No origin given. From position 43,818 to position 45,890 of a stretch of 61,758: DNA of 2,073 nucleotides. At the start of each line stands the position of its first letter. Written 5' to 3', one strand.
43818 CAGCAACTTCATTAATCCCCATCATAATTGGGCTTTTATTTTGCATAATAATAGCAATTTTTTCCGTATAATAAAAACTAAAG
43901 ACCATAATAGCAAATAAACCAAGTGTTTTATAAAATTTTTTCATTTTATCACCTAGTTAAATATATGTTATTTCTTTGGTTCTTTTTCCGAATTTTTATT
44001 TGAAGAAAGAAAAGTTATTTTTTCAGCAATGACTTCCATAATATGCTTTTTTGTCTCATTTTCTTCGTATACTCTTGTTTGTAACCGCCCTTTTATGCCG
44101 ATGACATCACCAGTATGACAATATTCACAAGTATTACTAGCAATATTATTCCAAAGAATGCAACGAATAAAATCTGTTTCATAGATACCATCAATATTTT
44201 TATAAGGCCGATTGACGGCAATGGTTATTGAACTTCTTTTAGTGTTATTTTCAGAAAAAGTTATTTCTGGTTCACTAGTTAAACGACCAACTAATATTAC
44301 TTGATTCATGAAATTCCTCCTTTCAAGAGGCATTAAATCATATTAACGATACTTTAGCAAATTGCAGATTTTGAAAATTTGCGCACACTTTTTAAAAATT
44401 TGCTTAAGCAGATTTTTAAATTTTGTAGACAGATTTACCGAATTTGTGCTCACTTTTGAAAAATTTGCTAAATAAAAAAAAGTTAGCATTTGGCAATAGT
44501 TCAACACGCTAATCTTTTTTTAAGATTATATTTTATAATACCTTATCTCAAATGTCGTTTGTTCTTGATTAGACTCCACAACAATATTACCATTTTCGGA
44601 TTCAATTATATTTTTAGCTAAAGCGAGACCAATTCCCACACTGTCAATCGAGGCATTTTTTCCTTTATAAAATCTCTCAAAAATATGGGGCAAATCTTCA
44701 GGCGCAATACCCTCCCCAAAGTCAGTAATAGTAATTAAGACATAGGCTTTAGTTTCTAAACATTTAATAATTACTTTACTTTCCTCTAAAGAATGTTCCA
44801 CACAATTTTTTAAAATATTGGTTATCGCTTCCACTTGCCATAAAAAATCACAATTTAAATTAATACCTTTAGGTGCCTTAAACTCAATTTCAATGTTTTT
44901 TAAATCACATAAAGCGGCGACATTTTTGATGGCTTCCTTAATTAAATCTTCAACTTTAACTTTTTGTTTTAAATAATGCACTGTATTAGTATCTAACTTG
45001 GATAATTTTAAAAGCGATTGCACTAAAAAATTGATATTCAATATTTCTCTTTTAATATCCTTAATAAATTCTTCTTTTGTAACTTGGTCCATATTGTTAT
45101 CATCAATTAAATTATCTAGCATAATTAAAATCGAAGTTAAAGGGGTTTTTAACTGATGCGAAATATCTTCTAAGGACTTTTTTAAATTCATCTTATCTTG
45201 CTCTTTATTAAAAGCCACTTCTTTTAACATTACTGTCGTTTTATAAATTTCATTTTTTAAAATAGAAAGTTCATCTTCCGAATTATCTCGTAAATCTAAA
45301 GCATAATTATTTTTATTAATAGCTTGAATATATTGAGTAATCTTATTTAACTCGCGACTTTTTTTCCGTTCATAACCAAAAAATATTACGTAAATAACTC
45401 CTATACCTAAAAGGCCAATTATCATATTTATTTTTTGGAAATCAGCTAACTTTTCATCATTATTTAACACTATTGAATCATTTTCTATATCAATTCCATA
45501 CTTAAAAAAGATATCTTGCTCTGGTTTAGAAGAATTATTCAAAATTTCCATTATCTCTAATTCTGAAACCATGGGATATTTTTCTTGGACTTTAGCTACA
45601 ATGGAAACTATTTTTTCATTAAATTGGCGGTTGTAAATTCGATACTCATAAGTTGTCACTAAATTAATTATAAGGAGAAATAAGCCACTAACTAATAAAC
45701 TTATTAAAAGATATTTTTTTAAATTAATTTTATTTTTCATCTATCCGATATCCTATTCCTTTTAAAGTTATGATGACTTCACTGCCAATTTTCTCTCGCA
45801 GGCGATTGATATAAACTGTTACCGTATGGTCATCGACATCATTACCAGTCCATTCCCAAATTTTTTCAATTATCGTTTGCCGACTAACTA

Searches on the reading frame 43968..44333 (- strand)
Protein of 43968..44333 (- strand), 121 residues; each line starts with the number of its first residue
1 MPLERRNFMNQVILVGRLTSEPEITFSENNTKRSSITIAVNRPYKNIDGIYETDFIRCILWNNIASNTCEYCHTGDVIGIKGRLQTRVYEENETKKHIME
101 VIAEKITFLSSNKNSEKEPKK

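Call 67: search_protein_families(library=pfam, proteins=[window:43968-44333:-], max_evalue=0.00001)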
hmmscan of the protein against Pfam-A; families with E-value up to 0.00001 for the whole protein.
window:43968-44333:- (121 aa): 1 family
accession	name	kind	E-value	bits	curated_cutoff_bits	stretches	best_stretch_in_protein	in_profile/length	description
PF00436.31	SSB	-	3.4e-26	91.8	26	1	9-109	1-104/104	Single-strand binding protein family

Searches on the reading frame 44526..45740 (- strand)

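Call 67: search_protein_families(library=pfam, proteins=[window:44526-45740:-], max_evalue=0.00001)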
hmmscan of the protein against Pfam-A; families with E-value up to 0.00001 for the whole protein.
window:44526-45740:- (404 aa): 2 families
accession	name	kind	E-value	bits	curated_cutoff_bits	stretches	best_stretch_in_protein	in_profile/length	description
PF02518.31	HATPase_c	-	1.1e-17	64.9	26.4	1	304-400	8-106/111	Histidine kinase-, DNA gyrase B-, and HSP90-like ATPase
PF00512.31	HisKA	-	5.1e-11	42.9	26.9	1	190-251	6-65/66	His Kinase A (phospho-acceptor) domain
